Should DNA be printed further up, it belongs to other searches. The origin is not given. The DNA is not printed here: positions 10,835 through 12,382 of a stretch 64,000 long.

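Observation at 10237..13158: NagB-like deaminase, UxaE-family epimerase and NagA-like deacetylase form one tight operon, suggesting an amino-sugar route that bypasses kinase and aldolase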

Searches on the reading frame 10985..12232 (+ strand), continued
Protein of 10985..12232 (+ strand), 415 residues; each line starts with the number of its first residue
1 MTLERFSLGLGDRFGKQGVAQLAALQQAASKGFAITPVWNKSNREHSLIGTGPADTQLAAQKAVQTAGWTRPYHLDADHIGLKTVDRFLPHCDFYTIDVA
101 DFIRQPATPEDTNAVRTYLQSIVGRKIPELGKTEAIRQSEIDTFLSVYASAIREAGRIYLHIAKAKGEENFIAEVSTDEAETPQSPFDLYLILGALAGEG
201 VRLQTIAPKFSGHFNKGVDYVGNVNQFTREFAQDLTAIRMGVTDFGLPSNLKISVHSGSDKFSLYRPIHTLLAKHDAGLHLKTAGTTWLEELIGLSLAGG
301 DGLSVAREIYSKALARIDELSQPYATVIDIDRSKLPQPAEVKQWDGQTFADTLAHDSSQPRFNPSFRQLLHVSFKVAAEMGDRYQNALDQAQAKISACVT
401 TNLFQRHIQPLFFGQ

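Call 19: find_related_loci(query=A1, collection=genome_contigs, flank=10000)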
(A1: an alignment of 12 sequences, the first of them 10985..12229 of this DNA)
Query A1 (415 aa) in genome_contigs; peptide patterns used: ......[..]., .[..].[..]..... (x = any residue, [..] = any of these).
600 stretches matched a pattern (row limit reached: there are more); 598 encode a relative of the query (tblastn E <= 1e-3); the best 80 are kept; 80 distinct loci.
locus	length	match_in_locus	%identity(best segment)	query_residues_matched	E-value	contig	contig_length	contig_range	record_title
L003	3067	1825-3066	94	1-414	0e+0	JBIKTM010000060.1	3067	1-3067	MAG: Candidatus Methylacidiphilales bacterium isolate ME2015-07-24_3300037520_group6_bin145 Rohwer_bin2629_scaffold_5757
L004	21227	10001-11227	67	1-413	0e+0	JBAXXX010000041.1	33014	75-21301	MAG: Verrucomicrobiia bacterium isolate ELA750 MAG750_41, whole genome shotgun sequence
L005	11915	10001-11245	56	1-414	2e-157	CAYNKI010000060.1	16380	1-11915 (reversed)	MAG TPA_asm: uncultured Pirellulales bacterium isolate SRP068000_co1_139 genome assembly, contig: NODE_5376_length_16380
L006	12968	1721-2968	57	1-415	6e-157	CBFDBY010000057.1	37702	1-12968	MAG TPA_asm: uncultured Phycisphaerae bacterium isolate SRR6194934_binner12_Refined_67 genome assembly, contig: ERZ78139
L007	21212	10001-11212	57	1-412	5e-155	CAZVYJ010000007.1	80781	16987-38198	MAG TPA_asm: uncultured Planctomycetaceae bacterium isolate binchicken_co27_480 genome assembly, contig: NODE_471_length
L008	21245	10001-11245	55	1-414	6e-155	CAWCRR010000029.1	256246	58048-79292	MAG: uncultured Verrucomicrobiae bacterium isolate MFD09286.bin.2.134 genome assembly, contig: contig_46845, whole genom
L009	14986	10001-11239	54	1-412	6e-155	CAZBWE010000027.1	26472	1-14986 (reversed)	MAG TPA_asm: uncultured Pirellulales bacterium isolate binchicken_co100_40 genome assembly, contig: NODE_2736_length_264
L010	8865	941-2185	55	1-414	3e-154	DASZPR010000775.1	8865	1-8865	MAG TPA_asm: Verrucomicrobiia bacterium isolate SMAG_U5976 k141_612546, whole genome shotgun sequence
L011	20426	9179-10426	54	1-415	2e-153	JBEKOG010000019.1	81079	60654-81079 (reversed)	MAG: Verrucomicrobiota bacterium isolate SPRUCE 435 SPRUCE_435_19, whole genome shotgun sequence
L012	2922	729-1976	57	1-415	6e-162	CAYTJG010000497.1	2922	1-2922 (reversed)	MAG TPA_asm: uncultured Bifidobacteriaceae bacterium isolate binchicken_co3_196 genome assembly, contig: NODE_118347_len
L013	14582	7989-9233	55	1-414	2e-155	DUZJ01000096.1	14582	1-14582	MAG TPA_asm: Planctomycetota bacterium isolate MAG_11118_pl_115 Ga0114922_10003516, whole genome shotgun sequence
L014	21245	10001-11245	54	1-414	4e-153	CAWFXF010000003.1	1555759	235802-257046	MAG: uncultured Acidobacteriaceae bacterium isolate MFD06714.bin.1.155 genome assembly, contig: contig_33354, whole geno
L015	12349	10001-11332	53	1-414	1e-152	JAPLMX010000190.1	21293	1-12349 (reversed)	MAG: Phycisphaerae bacterium isolate LacPavin_0920_SED4_MAG_61_20 LacPavin_0920_SED4_scaffold_2932494, whole genome shot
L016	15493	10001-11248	54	1-415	7e-153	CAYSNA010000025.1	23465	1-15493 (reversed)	MAG TPA_asm: uncultured Cytophagia bacterium isolate SRP319275_co4_69 genome assembly, contig: NODE_1169_length_23465_co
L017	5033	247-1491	55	1-414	3e-155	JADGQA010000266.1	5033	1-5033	MAG: Bacteroidota bacterium isolate Chersky.3_21 contig-100_13929, whole genome shotgun sequence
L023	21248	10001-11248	55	1-415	2e-151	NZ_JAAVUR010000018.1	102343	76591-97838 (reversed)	Granulicella sp. dw_53 18, whole genome shotgun sequence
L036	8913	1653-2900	54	1-415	8e-150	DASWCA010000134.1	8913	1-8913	MAG TPA_asm: Acidobacteriaceae bacterium isolate SMAG_U2696 k141_1298534, whole genome shotgun sequence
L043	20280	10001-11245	55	1-414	1e-148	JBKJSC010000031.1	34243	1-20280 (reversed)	MAG: Limisphaerales bacterium isolate ant_bin.560 k117_2834536, whole genome shotgun sequence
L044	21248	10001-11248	55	1-415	1e-148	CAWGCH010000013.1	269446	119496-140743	MAG: uncultured Acidobacteriaceae bacterium isolate MFD06092.bin.2.139 genome assembly, contig: contig_99224, whole geno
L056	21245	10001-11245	53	1-414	1e-147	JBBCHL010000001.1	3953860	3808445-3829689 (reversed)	MAG: Edaphobacter sp. isolate S6_maxb_bin.0 s34.ctg000035l, whole genome shotgun sequence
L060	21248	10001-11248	53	1-415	3e-147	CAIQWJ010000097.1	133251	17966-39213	MAG: uncultured Acidobacteriia bacterium isolate Umea_bin-03433 genome assembly, contig: bin-03433:097/110, whole genome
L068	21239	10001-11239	51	1-412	2e-146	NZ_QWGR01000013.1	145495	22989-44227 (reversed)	Maribellus luteus strain XSD2 XSD2_scaffold13, whole genome shotgun sequence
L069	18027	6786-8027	56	1-413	1e-146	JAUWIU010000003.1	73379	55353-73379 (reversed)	MAG: Phycisphaerae bacterium isolate CSMAG_2302 CSMAG_2302_k127_2473972_length_73379_cov_20.3290, whole genome shotgun s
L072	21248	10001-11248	54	1-415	3e-146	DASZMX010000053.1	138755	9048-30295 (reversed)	MAG TPA_asm: Verrucomicrobiia bacterium isolate SMAG_U5902 k141_1982710, whole genome shotgun sequence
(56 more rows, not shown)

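Call 22: search_protein_families(library=pfam, proteins=[L068:11300-12700:+, L044:11278-12054:+, L007:4471-5751:+, L072:8617-10194:-, L056:8575-9261:-, L036:3003-4154:+, L023:11261-11764:+, L069:11226-12677:+, L043:14020-14952:+, L060:11326-12648:-], max_evalue=0.0001)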
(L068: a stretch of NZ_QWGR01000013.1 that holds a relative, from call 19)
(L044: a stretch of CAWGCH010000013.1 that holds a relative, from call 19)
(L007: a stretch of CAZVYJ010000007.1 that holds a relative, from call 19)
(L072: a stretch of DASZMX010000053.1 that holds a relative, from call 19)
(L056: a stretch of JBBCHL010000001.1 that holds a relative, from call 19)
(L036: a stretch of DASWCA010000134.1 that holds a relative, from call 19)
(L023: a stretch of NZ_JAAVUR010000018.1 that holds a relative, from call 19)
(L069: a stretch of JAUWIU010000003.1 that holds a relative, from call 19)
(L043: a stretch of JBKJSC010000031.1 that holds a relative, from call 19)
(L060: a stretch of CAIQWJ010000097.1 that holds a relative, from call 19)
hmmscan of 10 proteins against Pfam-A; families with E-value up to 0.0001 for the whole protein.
L068:11300-12700:+ (466 aa): 1 family
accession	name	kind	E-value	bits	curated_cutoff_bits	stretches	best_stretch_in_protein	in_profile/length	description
PF02614.20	UxaC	-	6.5e-214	711.4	25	1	1-464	1-464/464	Glucuronate isomerase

L044:11278-12054:+ (258 aa): 5 families
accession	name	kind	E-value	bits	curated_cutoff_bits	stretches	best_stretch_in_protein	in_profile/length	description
PF13561.12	adh_short_C2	-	2.5e-62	211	27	1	19-251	5-235/236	Enoyl-(Acyl carrier protein) reductase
PF00106.31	adh_short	-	3.3e-59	200.1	26.6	1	11-201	1-191/195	short chain dehydrogenase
PF08659.16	KR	-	6.4e-14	52.7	22.6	1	14-186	4-172/180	KR domain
PF23441.1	SDR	-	4.7e-07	29.9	27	1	12-251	9-255/258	SDR-like rossmann domain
PF01370.27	Epimerase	-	3.4e-06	27.1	20.9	1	14-184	2-167/240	NAD dependent epimerase/dehydratase family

L007:4471-5751:+ (426 aa): 1 family
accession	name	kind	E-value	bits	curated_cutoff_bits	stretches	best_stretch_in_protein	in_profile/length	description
PF09861.14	Lar_N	-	1.1e-24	87.3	23.3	1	44-200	52-194/204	Lactate racemase N-terminal domain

L072:8617-10194:- (525 aa): 2 families
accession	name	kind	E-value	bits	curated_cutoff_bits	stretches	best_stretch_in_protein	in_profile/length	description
PF00295.23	Glyco_hydro_28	-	2.1e-57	195.1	22.9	1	209-495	43-317/324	Glycosyl hydrolases family 28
PF12708.12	Pect-lyase_RHGA_epim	-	2.2e-17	64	27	1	141-196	2-59/213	Rhamnogalacturonase A/epimerase, pectate lyase-like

L056:8575-9261:- (228 aa): 0 families

L036:3003-4154:+ (383 aa): 1 family
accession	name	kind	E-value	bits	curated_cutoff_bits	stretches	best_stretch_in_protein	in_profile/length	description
PF00294.29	PfkB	-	2.9e-17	63.4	25.8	2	302-363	234-297/302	pfkB family carbohydrate kinase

L023:11261-11764:+ (167 aa): 3 families
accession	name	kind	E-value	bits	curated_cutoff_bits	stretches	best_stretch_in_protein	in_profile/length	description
PF01202.28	SKI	-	6.8e-10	39.7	22.1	1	10-161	2-158/159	Shikimate kinase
PF13671.12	AAA_33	-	1.4e-07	32.4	27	1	3-136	2-141/143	AAA domain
PF13238.12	AAA_18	-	3.9e-06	27.8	29.4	1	3-119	1-112/128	AAA domain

L069:11226-12677:+ (483 aa): 2 families
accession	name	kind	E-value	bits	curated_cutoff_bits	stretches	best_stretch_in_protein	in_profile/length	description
PF00393.24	6PGD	-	6.8e-135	449.5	27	1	180-469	1-290/290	6-phosphogluconate dehydrogenase, C-terminal domain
PF03446.21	NAD_binding_2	-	2.9e-49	167.6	21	1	5-170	1-155/161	NAD binding domain of 6-phosphogluconate dehydrogenase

L043:14020-14952:+ (310 aa): 1 family
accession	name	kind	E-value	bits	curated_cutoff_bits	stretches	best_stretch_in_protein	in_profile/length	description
PF00248.27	Aldo_ket_red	-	1.5e-49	169.1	24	1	16-290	2-286/291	Aldo/keto reductase family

L060:11326-12648:- (440 aa): 2 families
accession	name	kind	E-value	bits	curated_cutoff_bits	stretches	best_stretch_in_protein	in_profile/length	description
PF07690.21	MFS_1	-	2.4e-56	191.6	33.4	1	39-396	1-346/347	Major Facilitator Superfamily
PF00854.27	PTR2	-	4.3e-05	23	27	1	162-209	75-120/392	POT family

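Call 25: find_encoding_contigs(protein=P0069, flank=10000, max_places=2)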
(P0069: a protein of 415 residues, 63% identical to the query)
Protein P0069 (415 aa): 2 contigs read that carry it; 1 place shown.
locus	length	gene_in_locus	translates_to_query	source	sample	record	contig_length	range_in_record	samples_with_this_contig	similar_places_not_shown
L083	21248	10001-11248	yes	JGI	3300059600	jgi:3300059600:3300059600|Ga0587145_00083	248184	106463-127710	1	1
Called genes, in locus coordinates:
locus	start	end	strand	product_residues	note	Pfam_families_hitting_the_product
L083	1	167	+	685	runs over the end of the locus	PF00270:DEAD (faint), PF04851:ResIII, PF17757:UvrB_inter, PF27431:UvrB_3rd, PF00271:Helicase_C, PF12344:UvrB, PF02151:UVR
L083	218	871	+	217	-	PF01327:Pep_deformylase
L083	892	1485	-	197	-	PF14681:UPRTase, PF00156:Pribosyltran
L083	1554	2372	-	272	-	PF06750:A24_N_bact, PF01478:Peptidase_A24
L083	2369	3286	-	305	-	PF08501:Shikimate_dh_N, PF01488:Shikimate_DH, PF03435:Sacchrp_dh_NADP (weak), PF18317:SDH_C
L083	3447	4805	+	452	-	PF13091:PLDc_2, PF00614:PLDc (faint), PF13091:PLDc_2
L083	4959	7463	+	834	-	-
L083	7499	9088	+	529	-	PF01541:GIY-YIG, PF27096:UvrC_M, PF02151:UVR, PF08459:UvrC_RNaseH_dom, PF12826:HHH_2, PF14520:HHH_5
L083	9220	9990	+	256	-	PF01182:Glucosamine_iso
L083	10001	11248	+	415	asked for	PF16257:UxaE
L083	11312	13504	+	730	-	PF00596:Aldolase_II, PF00106:adh_short, PF13561:adh_short_C2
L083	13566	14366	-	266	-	PF00005:ABC_tran, PF02463:SMC_N (faint), PF13304:AAA_21 (faint), PF13558:SbcC_Walker_B (faint)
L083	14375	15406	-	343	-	PF01032:FecCD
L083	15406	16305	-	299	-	PF01497:Peripla_BP_2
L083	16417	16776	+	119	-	-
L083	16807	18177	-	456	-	PF06689:zf-C4_ClpX, PF01078:Mg_chelatase (faint), PF00004:AAA, PF07724:AAA_2, PF07728:AAA_5 (weak), PF13401:AAA_22 (faint), PF10431:ClpB_D2-small (weak)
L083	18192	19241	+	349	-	PF01883:FeS_assembly_P, PF00142:Fer4_NifH (faint), PF01656:CbiA, PF09140:MipZ (weak), PF10609:ParA, PF13614:AAA_31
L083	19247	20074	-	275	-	PF02348:CTP_transf_3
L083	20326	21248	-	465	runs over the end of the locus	PF01225:Mur_ligase, PF08245:Mur_ligase_M, PF02875:Mur_ligase_C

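Call 26: find_encoding_contigs(protein=P0079, flank=10000, max_places=2)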
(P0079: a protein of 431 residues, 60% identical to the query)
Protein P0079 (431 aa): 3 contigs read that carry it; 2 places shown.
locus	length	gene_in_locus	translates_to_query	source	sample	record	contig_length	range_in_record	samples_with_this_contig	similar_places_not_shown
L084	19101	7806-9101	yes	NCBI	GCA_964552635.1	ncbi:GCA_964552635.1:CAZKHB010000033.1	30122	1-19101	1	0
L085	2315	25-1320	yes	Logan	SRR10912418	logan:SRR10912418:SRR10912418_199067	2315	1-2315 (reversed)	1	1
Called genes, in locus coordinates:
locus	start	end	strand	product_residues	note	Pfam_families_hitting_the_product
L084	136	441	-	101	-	-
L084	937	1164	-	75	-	PF04255:DUF433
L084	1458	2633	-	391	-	PF00890:FAD_binding_2, PF01134:GIDA (faint), PF01266:DAO (weak), PF03486:HI0933_like, PF07992:Pyr_redox_2 (faint), PF12831:FAD_oxidored, PF13450:NAD_binding_8 (weak), PF22780:HI0933_like_1st, +1 more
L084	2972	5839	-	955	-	PF07959:Fucose_pyrophosphorylase, PF00288:GHMP_kinases_N, PF08544:GHMP_kinases_C (weak)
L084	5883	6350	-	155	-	-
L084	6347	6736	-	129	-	PF09413:DUF2007 (weak)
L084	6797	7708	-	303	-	PF20434:BD-FAE, PF07859:Abhydrolase_3, PF12697:Abhydrolase_6 (weak), PF00326:Peptidase_S9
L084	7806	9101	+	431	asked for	PF16257:UxaE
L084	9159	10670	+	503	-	PF00884:Sulfatase, PF16347:SGSH_C (faint)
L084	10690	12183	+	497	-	PF00884:Sulfatase, PF01663:Phosphodiest (faint), PF16347:SGSH_C (weak)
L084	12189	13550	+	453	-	PF00884:Sulfatase, PF16347:SGSH_C (faint)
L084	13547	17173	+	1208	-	PF12951:PATR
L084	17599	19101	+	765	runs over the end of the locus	PF02837:Glyco_hydro_2_N, PF22666:Glyco_hydro_2_N2, PF00703:Glyco_hydro_2, PF02836:Glyco_hydro_2_C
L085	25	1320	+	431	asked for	PF16257:UxaE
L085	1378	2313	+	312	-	?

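Call 27: find_encoding_contigs(protein=P0043, flank=10000, max_places=2)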
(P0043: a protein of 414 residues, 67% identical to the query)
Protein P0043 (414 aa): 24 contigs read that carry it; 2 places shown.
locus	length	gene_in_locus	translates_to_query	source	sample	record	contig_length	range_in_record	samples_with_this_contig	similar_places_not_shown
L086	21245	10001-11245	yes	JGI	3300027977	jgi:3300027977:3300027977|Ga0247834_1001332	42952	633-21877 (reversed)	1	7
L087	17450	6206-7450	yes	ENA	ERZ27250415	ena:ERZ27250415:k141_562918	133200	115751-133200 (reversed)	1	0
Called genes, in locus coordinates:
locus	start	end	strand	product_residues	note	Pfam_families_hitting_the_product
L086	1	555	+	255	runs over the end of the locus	PF07963:N_methyl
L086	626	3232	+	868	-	PF16126:DUF4838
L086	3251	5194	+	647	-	PF07690:MFS_1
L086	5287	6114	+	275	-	PF04909:Amidohydro_2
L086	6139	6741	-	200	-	PF00106:adh_short, PF13561:adh_short_C2, PF23441:SDR (weak)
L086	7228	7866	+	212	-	PF00657:Lipase_GDSL, PF13472:Lipase_GDSL_2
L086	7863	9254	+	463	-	PF07221:GlcNAc_2-epim (weak)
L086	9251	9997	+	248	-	PF01182:Glucosamine_iso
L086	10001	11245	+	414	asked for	PF16257:UxaE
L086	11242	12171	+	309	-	-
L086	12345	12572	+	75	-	-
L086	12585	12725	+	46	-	-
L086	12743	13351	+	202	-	PF00936:BMC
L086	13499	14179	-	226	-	-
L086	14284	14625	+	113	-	PF18291:HU-HIG, PF00216:Bac_DNA_binding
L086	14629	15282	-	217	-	-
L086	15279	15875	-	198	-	-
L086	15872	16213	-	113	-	-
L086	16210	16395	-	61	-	-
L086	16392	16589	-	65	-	-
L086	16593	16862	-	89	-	-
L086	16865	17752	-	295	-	PF00004:AAA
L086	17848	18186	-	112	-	-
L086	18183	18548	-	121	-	-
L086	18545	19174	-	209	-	PF05496:RuvB_N (weak), PF00004:AAA, PF07728:AAA_5 (faint)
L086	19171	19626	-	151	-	PF04002:RadC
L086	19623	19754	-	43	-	-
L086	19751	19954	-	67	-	-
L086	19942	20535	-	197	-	-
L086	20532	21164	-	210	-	-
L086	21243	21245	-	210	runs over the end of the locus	?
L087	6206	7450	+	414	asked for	PF16257:UxaE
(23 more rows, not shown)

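Call 34: find_encoding_contigs(protein=P0001, flank=10000, max_places=3)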
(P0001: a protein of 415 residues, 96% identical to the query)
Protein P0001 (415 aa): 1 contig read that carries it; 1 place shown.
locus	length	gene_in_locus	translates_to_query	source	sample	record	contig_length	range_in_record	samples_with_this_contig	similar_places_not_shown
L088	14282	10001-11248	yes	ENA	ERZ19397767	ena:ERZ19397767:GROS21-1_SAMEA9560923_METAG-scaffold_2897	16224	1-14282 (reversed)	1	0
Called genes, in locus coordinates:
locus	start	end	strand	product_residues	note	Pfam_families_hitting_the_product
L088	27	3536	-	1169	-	-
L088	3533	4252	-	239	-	PF07963:N_methyl (faint)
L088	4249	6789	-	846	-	PF16126:DUF4838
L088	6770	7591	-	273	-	PF13385:Laminin_G_3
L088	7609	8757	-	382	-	PF00532:Peripla_BP_1 (faint), PF13407:Peripla_BP_4, PF13377:Peripla_BP_3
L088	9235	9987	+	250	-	PF01182:Glucosamine_iso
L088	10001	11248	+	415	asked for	PF16257:UxaE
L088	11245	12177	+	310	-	-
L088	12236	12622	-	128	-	PF01042:Ribonuc_L-PSP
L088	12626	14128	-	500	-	PF07364:DUF1485, PF07171:MlrC_C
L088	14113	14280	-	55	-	?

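Call 35: find_encoding_contigs(protein=P0006, flank=10000, max_places=3)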
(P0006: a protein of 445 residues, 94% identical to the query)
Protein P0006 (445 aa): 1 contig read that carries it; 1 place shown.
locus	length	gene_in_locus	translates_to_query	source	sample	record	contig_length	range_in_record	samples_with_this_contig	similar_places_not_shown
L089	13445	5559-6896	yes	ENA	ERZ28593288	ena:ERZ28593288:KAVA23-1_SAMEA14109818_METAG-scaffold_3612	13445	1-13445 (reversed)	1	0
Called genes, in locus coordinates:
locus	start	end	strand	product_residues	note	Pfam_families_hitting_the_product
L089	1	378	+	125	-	?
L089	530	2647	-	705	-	-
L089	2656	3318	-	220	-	-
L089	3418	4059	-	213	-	PF00657:Lipase_GDSL, PF13472:Lipase_GDSL_2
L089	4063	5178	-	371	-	PF00392:GntR, PF00532:Peripla_BP_1, PF13407:Peripla_BP_4, PF13377:Peripla_BP_3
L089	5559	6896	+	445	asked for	PF16257:UxaE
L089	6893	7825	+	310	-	-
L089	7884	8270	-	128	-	PF01042:Ribonuc_L-PSP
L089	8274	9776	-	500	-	PF07364:DUF1485, PF07171:MlrC_C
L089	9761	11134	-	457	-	PF00202:Aminotran_3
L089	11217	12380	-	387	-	PF00108:Thiolase_N, PF02803:Thiolase_C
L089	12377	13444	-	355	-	?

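Call 59: search_protein_families(library=ncbifam, proteins=[L083:11312-13504:+, L086:7863-9254:+, L086:5287-6114:+], max_evalue=0.00001)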
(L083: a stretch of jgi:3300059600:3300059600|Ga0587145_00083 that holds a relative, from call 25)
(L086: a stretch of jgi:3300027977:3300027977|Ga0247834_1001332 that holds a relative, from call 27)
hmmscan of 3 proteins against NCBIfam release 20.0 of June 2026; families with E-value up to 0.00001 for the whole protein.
L083:11312-13504:+ (730 aa): 181 families (the best 25 are shown)
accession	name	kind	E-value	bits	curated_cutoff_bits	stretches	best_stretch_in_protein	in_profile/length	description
NF006189.0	PRK08324.1-3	equivalog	0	1084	634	1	4-730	7-701/701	bifunctional rhamnulose-1-phosphate aldolase/short-chain dehydrogenase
TIGR02632.1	RhaD_aldol-ADH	equivalog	1.8e-299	994.9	567.75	1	23-730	2-676/676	bifunctional rhamnulose-1-phosphate aldolase/short-chain dehydrogenase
NF006191.0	PRK08324.1-5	equivalog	2e-220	733.8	1240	1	3-730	7-706/706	bifunctional aldolase/short-chain dehydrogenase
NF006190.0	PRK08324.1-4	equivalog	3.7e-191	636.8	1014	1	7-730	2-689/689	bifunctional aldolase/short-chain dehydrogenase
NF006188.0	PRK08324.1-1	equivalog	3e-184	614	1152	1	20-730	5-679/679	bifunctional aldolase/short-chain dehydrogenase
NF006195.0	PRK08324.2-3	equivalog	5.1e-117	391.8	931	1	8-730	11-678/678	bifunctional aldolase/short-chain dehydrogenase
NF006192.0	PRK08324.1-6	equivalog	1.4e-107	360.8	639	1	26-730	30-685/685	bifunctional aldolase/short-chain dehydrogenase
NF006194.0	PRK08324.2-2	equivalog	6.1e-102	342.4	686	1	25-730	27-703/703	bifunctional aldolase/short-chain dehydrogenase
NF006196.0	PRK08324.2-4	equivalog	7.2e-97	325.3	831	1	11-723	5-652/657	bifunctional aldolase/short-chain dehydrogenase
NF006193.0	PRK08324.2-1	subfamily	3.5e-84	283.3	1213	1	20-730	25-705/705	bifunctional aldolase/short-chain dehydrogenase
NF006197.0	PRK08324.2-5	equivalog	4.5e-44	150.8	627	1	11-482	5-455/583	bifunctional aldolase/short-chain dehydrogenase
NF005559.1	PRK07231.1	subfamily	4.1e-35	121.5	215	1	444-643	2-186/249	glucose 1-dehydrogenase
NF004791.0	PRK06138.1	equivalog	2.7e-30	105.5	312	1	443-724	2-249/252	SDR family oxidoreductase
TIGR03971.1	SDR_subfam_1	subfamily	3.5e-30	105.2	300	1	447-724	4-268/271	mycofactocin-coupled SDR family oxidoreductase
NF004203.0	PRK05653.2-4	subfamily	2.7e-26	92.5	313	1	443-644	3-191/260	3-oxoacyl-ACP reductase FabG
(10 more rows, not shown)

L086:7863-9254:+ (463 aa): 0 families

L086:5287-6114:+ (275 aa): 0 families
